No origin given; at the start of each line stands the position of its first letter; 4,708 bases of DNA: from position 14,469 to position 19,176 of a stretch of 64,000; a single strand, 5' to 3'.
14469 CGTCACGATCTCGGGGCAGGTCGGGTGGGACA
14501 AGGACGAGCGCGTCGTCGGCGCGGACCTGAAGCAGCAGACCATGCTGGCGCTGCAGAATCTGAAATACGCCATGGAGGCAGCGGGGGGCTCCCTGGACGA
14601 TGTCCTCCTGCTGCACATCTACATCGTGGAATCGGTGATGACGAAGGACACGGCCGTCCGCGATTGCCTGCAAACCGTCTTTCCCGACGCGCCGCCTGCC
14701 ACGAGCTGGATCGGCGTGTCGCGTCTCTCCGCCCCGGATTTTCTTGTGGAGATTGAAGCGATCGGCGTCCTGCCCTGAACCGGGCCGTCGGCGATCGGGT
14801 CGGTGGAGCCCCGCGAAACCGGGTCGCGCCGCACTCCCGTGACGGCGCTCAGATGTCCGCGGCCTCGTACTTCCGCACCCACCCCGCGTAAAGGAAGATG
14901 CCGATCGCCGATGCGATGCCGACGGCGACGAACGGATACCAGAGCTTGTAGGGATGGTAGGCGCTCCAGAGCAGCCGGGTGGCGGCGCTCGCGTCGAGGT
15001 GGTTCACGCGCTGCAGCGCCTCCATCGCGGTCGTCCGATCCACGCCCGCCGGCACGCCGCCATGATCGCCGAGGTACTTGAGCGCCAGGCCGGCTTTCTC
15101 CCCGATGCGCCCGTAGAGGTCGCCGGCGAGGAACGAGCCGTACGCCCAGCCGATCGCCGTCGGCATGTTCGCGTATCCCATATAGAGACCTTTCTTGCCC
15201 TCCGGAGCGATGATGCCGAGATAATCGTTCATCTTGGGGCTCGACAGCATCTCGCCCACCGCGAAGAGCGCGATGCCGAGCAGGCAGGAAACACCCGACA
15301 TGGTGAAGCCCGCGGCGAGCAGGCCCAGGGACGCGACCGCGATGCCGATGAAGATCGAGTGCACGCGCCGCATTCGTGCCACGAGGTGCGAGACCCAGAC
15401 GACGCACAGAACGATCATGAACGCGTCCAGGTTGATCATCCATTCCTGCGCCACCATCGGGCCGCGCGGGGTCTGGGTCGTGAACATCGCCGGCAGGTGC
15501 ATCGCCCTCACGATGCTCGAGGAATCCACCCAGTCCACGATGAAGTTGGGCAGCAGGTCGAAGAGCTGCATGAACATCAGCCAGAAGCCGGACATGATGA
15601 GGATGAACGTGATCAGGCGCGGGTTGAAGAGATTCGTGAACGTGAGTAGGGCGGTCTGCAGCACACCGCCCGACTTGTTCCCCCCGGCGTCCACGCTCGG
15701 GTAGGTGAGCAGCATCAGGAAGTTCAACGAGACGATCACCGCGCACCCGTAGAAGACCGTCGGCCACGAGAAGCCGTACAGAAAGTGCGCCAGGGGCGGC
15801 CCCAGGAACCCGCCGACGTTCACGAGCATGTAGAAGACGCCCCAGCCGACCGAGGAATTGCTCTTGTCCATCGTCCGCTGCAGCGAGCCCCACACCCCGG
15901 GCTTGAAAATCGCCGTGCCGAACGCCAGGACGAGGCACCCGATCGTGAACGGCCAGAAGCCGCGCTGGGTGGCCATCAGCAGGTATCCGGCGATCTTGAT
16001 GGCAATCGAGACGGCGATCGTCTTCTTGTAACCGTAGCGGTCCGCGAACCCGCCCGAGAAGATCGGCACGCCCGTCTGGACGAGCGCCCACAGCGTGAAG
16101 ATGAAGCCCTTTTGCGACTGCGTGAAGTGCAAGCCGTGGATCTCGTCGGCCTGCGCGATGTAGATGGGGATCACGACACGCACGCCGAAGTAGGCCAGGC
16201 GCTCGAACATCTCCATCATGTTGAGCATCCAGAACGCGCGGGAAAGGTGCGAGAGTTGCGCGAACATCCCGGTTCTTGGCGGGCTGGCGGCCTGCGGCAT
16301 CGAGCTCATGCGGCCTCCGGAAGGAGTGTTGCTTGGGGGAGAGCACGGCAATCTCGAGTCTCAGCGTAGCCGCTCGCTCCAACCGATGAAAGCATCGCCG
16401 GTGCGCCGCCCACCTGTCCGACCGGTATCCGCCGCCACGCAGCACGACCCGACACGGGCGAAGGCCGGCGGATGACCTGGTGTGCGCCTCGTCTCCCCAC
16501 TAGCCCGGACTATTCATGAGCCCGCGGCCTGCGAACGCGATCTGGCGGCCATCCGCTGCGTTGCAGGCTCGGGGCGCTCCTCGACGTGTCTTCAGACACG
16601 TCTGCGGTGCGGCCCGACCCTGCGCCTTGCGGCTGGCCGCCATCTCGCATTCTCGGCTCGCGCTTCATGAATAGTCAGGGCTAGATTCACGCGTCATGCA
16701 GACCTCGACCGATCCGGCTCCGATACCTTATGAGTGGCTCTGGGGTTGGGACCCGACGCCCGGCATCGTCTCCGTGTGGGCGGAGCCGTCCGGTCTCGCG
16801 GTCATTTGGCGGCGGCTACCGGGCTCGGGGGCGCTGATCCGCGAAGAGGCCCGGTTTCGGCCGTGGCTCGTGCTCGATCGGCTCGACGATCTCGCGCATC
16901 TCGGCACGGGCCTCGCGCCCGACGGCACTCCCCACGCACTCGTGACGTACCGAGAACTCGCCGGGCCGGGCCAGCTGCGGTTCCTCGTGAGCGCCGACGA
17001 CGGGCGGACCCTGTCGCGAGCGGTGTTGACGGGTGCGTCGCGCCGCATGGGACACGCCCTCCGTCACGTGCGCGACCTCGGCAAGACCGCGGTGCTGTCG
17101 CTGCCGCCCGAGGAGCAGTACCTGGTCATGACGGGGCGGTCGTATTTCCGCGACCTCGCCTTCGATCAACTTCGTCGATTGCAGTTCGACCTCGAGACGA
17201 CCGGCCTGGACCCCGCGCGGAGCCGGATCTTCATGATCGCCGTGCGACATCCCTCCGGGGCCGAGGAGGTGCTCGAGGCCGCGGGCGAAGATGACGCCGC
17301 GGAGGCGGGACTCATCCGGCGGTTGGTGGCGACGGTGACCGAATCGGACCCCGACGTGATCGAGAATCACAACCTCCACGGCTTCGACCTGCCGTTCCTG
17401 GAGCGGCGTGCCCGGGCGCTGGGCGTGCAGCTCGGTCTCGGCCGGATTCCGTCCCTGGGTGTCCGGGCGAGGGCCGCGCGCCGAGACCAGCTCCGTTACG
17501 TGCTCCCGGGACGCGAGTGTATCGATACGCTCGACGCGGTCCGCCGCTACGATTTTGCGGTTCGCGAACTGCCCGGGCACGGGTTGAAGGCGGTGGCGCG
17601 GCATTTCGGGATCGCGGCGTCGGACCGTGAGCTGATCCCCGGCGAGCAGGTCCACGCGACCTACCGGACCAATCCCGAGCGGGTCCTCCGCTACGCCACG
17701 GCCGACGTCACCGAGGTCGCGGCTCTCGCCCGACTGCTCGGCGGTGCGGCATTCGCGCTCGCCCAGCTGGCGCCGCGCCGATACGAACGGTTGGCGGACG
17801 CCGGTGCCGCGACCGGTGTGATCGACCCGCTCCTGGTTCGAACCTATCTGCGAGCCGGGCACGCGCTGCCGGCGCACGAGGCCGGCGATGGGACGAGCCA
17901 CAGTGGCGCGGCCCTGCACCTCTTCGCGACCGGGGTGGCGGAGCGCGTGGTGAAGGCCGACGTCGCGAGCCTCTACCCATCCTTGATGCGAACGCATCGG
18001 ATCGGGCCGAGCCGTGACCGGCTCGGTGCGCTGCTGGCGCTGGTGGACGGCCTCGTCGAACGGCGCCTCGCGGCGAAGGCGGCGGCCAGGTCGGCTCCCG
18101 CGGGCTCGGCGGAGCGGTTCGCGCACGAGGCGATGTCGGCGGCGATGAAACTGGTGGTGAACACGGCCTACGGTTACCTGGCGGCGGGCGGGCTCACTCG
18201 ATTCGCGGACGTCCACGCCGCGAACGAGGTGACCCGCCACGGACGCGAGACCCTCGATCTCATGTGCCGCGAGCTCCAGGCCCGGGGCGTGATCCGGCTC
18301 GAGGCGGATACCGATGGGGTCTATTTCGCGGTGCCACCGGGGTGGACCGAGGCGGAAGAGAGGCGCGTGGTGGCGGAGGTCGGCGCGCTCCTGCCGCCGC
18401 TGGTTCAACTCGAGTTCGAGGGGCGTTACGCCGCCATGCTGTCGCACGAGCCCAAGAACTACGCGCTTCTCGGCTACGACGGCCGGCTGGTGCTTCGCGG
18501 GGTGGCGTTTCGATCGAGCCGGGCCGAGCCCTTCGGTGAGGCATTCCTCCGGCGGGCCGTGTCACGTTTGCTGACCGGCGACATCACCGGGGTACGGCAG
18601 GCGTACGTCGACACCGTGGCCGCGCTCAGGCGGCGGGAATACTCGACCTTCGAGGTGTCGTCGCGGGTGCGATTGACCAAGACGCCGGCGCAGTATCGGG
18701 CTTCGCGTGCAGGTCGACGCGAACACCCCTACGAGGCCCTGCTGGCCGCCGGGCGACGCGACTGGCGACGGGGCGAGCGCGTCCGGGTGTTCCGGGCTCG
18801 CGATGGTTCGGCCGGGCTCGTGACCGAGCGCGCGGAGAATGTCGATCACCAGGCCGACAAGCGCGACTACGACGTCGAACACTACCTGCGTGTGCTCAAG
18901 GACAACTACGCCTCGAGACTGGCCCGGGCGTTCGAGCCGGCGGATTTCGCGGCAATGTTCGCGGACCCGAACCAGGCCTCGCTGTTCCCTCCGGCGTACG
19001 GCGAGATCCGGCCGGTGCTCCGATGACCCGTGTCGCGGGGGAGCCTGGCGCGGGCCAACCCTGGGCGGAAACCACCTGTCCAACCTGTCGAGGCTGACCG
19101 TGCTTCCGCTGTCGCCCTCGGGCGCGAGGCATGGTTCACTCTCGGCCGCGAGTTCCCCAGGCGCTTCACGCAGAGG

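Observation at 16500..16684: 185-bp concentric palindrome between divergently transcribed POT transporter and polB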

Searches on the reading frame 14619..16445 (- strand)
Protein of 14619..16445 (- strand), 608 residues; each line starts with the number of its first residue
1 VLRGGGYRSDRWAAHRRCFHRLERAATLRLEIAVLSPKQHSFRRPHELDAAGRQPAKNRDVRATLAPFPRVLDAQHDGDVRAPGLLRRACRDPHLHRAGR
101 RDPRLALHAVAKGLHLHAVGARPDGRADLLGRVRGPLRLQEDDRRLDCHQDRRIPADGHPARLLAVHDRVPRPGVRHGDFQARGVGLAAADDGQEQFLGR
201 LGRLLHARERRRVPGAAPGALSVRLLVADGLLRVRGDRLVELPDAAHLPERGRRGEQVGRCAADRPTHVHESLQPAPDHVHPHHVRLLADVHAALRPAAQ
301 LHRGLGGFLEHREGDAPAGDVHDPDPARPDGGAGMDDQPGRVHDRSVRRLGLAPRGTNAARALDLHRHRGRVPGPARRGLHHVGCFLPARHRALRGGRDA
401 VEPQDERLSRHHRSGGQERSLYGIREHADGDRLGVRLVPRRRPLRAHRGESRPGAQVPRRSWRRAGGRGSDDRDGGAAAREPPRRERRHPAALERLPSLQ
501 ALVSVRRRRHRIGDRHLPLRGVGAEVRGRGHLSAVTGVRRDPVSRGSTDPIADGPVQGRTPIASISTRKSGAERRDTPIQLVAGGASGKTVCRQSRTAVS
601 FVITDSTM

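Call 10: search_protein_families(library=pfam, proteins=[window:14619-16445:-])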
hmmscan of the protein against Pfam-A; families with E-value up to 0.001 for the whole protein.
window:14619-16445:- (608 aa): 0 families

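Call 11: search_protein_families(library=ncbifam, proteins=[window:14619-16445:-])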
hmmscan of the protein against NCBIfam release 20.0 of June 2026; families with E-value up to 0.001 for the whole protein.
window:14619-16445:- (608 aa): 0 families

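Call 12: search_protein_families(library=pfam, proteins=[window:14849-16351:-], max_evalue=0.01)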
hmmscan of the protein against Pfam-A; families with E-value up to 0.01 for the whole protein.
window:14849-16351:- (500 aa): 1 family
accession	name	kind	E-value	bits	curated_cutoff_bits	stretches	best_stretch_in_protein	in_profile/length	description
PF07690.21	MFS_1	-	1.2e-27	97.2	33.4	1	51-405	9-346/347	Major Facilitator Superfamily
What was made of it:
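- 14849..16309 (-): Context: divergent MFS transporter gene, whose ATG lies 190 bp from the left CTAG. Pfam MFS_1, E 1.2e-27 (call 12).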

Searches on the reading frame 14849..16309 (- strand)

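Call 72: search_protein_families(library=ncbifam, proteins=[window:14849-16309:-], max_evalue=0.01)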
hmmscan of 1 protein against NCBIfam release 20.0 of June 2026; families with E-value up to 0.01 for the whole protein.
window:14849-16309:- (486 aa): 13 families
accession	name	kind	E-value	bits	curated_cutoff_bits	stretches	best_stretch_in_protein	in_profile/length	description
NF008650.1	PRK11646.1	equivalog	1.9e-15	56.8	469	1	38-400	21-358/400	multidrug efflux MFS transporter MdtH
TIGR00924.1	yjdL_sub1_fam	subfamily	2.4e-15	56.6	130.2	1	24-306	10-286/475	oligopeptide:H+ symporter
TIGR00880.1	2_A_01_02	superfamily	9.2e-15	55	131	1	69-201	2-135/141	multidrug resistance protein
NF012193.0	tet_MFS_A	exception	4.6e-08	32.4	840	1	42-243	19-219/394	tetracycline efflux MFS transporter Tet(A)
NF012174.0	tet_MFS_A_B_C_D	equivalog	1.6e-07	30.5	475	1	38-203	13-177/382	Tet(A)/Tet(B)/Tet(C) family tetracycline efflux MFS transporter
NF012195.0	tet_MFS_H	exception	1.9e-07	30.6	840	1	83-182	264-362/392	tetracycline efflux MFS transporter Tet(H)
NF012207.0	tet_MFS_H_J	exception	2.1e-07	30.3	700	1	83-182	264-362/392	Tet(H)/Tet(J) family tetracycline efflux MFS transporter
NF012194.0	tet_MFS_J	exception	4.5e-06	25.8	870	1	82-182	263-362/398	tetracycline efflux MFS transporter Tet(J)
TIGR00881.1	2A0104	subfamily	5e-05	22.5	407.75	1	54-207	19-177/379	phosphoglycerate transporter protein PgtP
TIGR00890.1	2A0111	subfamily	5.4e-05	22.3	374.85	1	25-195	206-375/377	oxalate/formate antiport family MFS transporter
NF009048.0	PRK12382.1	subfamily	6.4e-05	21.9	364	1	14-199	206-384/392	arabinose transporter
NF049980.1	SfMCT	equivalog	0.00077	18.2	320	1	24-191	213-377/378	L-lactate MFS transporter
NF045684.1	tet_MFS_65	exception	0.0011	18.2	800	0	41-199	10-168/383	tetracycline efflux MFS transporter Tet(65)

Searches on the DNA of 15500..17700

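Call 7: search_rna_families(source=window, start=15500, end=17700, threshold=evalue, max_evalue=1)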
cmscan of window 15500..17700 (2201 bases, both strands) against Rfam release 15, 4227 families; matches with E-value up to 1: 3.
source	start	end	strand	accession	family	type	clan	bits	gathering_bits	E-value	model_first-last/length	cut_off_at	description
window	16533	16652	-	RF04159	MIR1437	Gene; miRNA;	-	28.3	168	0.035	1-192/192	no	MIR1437 microRNA precursor family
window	16153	16202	+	RF01662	ceN89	Gene; snRNA; snoRNA; CD-box;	-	24.4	48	0.032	1-78/78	no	Caenorhabditis snoRNA ceN89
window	15566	15614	+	RF01134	sR30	Gene; snRNA; snoRNA; CD-box;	-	16.4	38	0.42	1-57/57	no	Small nucleolar RNA sR30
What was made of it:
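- On Any described RNA family (Rfam 15): The best overlapping match is MIR1437 at 28.3 bits against a gathering score of 168, which is noise (call 7).
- No Rfam family matches above noise (call 7).
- Tried and rejected: Rfam scan of 15500-17700 at E <= 1 gave only noise (call 7).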

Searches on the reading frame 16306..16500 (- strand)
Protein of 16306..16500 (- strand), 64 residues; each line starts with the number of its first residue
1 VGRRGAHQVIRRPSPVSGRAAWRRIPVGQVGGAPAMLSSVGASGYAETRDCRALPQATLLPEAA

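Call 12: search_protein_families(library=pfam, proteins=[window:16306-16500:-], max_evalue=0.01)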
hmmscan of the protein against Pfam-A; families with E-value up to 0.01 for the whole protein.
window:16306-16500:- (64 aa): 0 families

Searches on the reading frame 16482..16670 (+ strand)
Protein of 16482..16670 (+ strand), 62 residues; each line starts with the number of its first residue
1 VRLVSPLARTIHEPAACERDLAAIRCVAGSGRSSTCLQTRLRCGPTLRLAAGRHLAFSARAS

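Call 12: search_protein_families(library=pfam, proteins=[window:16482-16670:+], max_evalue=0.01)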
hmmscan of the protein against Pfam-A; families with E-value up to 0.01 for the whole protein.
window:16482-16670:+ (62 aa): 0 families
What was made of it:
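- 16520..16664 (.): Non-coding interior, dyad-symmetric along its whole length; hairpin apex at 16583-16602 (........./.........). The short ORFs that overlap it have no Pfam match (call 12).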

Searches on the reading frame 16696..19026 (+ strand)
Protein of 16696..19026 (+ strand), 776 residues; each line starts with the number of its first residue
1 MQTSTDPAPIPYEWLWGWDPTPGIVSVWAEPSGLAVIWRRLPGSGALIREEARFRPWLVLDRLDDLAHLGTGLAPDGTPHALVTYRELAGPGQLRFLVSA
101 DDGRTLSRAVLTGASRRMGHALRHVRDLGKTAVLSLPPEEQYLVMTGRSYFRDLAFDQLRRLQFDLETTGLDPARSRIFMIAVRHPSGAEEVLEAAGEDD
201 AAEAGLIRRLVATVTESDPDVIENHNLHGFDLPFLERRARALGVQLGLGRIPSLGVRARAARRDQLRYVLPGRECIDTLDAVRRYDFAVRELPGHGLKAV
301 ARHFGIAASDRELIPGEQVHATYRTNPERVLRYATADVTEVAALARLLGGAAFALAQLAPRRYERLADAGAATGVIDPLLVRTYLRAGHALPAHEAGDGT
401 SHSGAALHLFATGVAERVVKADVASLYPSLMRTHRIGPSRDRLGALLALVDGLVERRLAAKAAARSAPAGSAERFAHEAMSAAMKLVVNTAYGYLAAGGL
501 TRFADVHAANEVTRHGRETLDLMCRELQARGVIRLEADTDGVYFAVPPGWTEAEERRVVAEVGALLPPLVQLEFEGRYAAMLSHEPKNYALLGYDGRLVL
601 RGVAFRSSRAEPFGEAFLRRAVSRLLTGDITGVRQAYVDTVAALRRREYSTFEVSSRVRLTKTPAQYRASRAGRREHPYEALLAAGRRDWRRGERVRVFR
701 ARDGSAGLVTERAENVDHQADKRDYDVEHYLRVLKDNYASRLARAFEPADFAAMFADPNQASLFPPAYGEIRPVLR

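Call 10: search_protein_families(library=pfam, proteins=[window:16696-19026:+])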
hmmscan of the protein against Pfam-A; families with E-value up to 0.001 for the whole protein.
window:16696-19026:+ (776 aa): 3 families
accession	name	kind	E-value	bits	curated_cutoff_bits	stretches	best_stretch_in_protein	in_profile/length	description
PF13482.12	RNase_H_2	-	1.7e-11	44.8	22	1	164-340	3-156/165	RNase_H superfamily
PF00136.26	DNA_pol_B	-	2.5e-09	36.9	23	1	442-734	116-442/453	DNA polymerase family B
PF03104.25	DNA_pol_B_exo1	-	1.6e-07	31.4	23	1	202-284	142-230/242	DNA polymerase family B, exonuclease domain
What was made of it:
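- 16696..19026 (+): Context: family-B DNA polymerase / RNase H-like gene, whose ATG lies 11 bp after the right CTAG. Pfam RNase_H_2, DNA_pol_B and DNA_pol_B_exo1 (call 10).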

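Call 11: search_protein_families(library=ncbifam, proteins=[window:16696-19026:+])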
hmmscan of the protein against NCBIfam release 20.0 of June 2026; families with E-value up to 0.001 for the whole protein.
window:16696-19026:+ (776 aa): 8 families
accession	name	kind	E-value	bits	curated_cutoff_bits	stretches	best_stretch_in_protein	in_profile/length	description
NF004421.0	PRK05762.1-2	equivalog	4e-25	88.3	570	1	175-548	189-566/795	DNA polymerase II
NF004422.0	PRK05762.1-4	equivalog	2.4e-18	65.9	1103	1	171-557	173-568/789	DNA polymerase II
NF004420.0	PRK05762.1-1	equivalog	1.1e-10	40.9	1435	1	170-554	169-561/783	DNA polymerase II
TIGR00592.1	pol2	superfamily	2.8e-10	38.9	239.95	1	440-595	856-1011/1176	DNA polymerase (pol2)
NF004417.0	PRK05761.1-3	equivalog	3e-10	38.7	780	1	441-667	546-775/858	DNA-directed DNA polymerase I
NF004419.0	PRK05761.1-5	equivalog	2e-07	29.4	1285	1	471-668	645-845/932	DNA-directed DNA polymerase I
NF004416.0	PRK05761.1-2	equivalog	1.4e-05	23.7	516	1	412-521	328-433/665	type B DNA-directed DNA polymerase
NF004415.0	PRK05761.1-1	equivalog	0.00025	19.1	1289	0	461-549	579-666/883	DNA-directed DNA polymerase I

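Call 15: find_homologous_proteins(query=window:16696-19026:+, max_evalue=1e-20)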
Query window:16696-19026:+ (776 aa): 3999 proteins with E <= 1e-20 among 8000 candidates; the best 120 are listed.
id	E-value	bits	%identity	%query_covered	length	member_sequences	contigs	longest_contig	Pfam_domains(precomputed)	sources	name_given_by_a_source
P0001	0.0e+0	1697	99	100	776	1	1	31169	PF00136.27,PF13482.13,PF03104.26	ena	-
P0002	0.0e+0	1485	88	100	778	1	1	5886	PF00136.27,PF13482.13,PF03104.26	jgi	jgi:DNA polymerase, archaea type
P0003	0.0e+0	1469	88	98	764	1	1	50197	PF00136.27,PF13482.13,PF03104.26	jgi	jgi:DNA polymerase elongation subunit (family B)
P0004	0.0e+0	1467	86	99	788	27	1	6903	PF00136.27,PF13482.13,PF03104.26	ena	-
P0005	0.0e+0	1458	86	100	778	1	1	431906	PF00136.27,PF13482.13,PF03104.26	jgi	jgi:DNA polymerase, archaea type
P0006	0.0e+0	1453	85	99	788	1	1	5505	PF00136.27,PF13482.13,PF03104.26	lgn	-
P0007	0.0e+0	1437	84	100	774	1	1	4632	PF00136.27,PF13482.13,PF03104.26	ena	-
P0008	0.0e+0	1429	83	100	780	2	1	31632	PF00136.27,PF13482.13,PF03104.26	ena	-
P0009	0.0e+0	1429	84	100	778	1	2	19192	PF00136.27,PF13482.13,PF03104.26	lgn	-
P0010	0.0e+0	1422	83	100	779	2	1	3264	PF00136.27,PF13482.13,PF03104.26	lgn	-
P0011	0.0e+0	1415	83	100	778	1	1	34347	PF00136.27,PF13482.13,PF03104.26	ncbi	-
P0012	0.0e+0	1411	83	99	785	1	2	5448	PF00136.27,PF13482.13,PF03104.26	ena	-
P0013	0.0e+0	1411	83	100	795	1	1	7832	PF00136.27,PF13482.13,PF03104.26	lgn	-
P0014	0.0e+0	1401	82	99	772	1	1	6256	PF00136.27,PF13482.13,PF03104.26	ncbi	ncbi:MAG: ribonuclease H-like domain-containing protein [Candidatus Eisenbacteria bacterium]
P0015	0.0e+0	1391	81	100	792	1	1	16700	PF00136.27,PF13482.13,PF10108.16,PF03104.26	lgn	-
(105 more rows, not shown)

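Call 16: find_encoding_contigs(protein=P0001, flank=10000, max_places=3)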
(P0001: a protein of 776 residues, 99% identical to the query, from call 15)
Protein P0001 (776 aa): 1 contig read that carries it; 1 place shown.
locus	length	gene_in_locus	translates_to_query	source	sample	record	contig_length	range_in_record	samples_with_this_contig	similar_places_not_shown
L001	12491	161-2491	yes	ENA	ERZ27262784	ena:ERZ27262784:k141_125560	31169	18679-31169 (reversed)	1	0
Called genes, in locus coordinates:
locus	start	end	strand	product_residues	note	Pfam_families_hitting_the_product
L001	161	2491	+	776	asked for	PF03104:DNA_pol_B_exo1 (weak), PF13482:RNase_H_2, PF00136:DNA_pol_B (weak)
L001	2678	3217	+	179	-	-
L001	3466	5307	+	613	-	PF01364:Peptidase_C25, PF13860:FlgD_ig (weak)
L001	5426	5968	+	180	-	-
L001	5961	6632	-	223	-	PF06439:3keto-disac_hyd (weak)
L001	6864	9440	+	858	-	PF24681:Kelch_KLHDC2_KLHL20_DRC7, PF24981:Beta-prop_ATRN-LZTR1, PF13415:Beta-prop_FBX42, PF13854:Kelch_HCF, PF24681:Kelch_KLHDC2_KLHL20_DRC7, PF24981:Beta-prop_ATRN-LZTR1 (weak), PF13415:Beta-prop_FBX42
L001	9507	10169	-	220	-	PF13489:Methyltransf_23 (weak), PF08241:Methyltransf_11 (weak), PF08242:Methyltransf_12 (weak), PF13649:Methyltransf_25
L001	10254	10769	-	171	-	-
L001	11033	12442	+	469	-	PF00282:Pyridoxal_deC, PF00266:Aminotran_5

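Call 17: find_encoding_contigs(protein=P0003, flank=5000, max_places=3)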
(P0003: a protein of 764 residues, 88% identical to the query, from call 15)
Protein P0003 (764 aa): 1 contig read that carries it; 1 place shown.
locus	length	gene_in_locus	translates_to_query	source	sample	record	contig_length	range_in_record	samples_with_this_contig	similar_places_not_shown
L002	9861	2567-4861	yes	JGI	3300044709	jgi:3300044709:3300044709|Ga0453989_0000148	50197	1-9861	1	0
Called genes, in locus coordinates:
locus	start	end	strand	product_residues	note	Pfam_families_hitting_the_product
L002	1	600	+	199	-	?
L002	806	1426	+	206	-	-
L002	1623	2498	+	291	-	-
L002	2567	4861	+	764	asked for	PF13482:RNase_H_2, PF03104:DNA_pol_B_exo1, PF00136:DNA_pol_B (weak)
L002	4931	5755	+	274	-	PF06691:DUF1189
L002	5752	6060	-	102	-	-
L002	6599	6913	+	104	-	-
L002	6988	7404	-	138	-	PF08818:DUF1801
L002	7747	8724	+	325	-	PF13385:Laminin_G_3, PF13860:FlgD_ig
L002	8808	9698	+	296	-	PF01636:APH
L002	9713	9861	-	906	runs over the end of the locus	PF13424:TPR_12 (faint), PF07719:TPR_2 (faint), PF13428:TPR_14 (faint), PF13432:TPR_16 (faint), PF00515:TPR_1 (faint), PF12770:CHAT, PF01364:Peptidase_C25 (weak)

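Call 18: find_encoding_contigs(protein=P0005, flank=5000, max_places=3)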
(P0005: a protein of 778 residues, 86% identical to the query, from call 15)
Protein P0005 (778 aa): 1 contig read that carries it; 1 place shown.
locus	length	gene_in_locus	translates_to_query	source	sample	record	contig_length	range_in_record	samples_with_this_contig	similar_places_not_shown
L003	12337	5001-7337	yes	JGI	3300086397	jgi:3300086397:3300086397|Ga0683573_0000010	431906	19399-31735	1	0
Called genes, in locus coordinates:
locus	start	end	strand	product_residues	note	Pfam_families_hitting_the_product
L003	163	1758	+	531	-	PF00083:Sugar_tr (weak), PF06609:TRI12, PF07690:MFS_1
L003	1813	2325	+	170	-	-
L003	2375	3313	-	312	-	-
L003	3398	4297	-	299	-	PF00753:Lactamase_B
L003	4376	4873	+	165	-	-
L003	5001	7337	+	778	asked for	PF03104:DNA_pol_B_exo1, PF13482:RNase_H_2, PF00136:DNA_pol_B (weak)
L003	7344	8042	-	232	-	PF14329:DUF4386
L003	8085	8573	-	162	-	PF00190:Cupin_1 (weak), PF07883:Cupin_2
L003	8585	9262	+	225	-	PF10604:Polyketide_cyc2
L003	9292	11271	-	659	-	-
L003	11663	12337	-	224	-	PF06439:3keto-disac_hyd (weak)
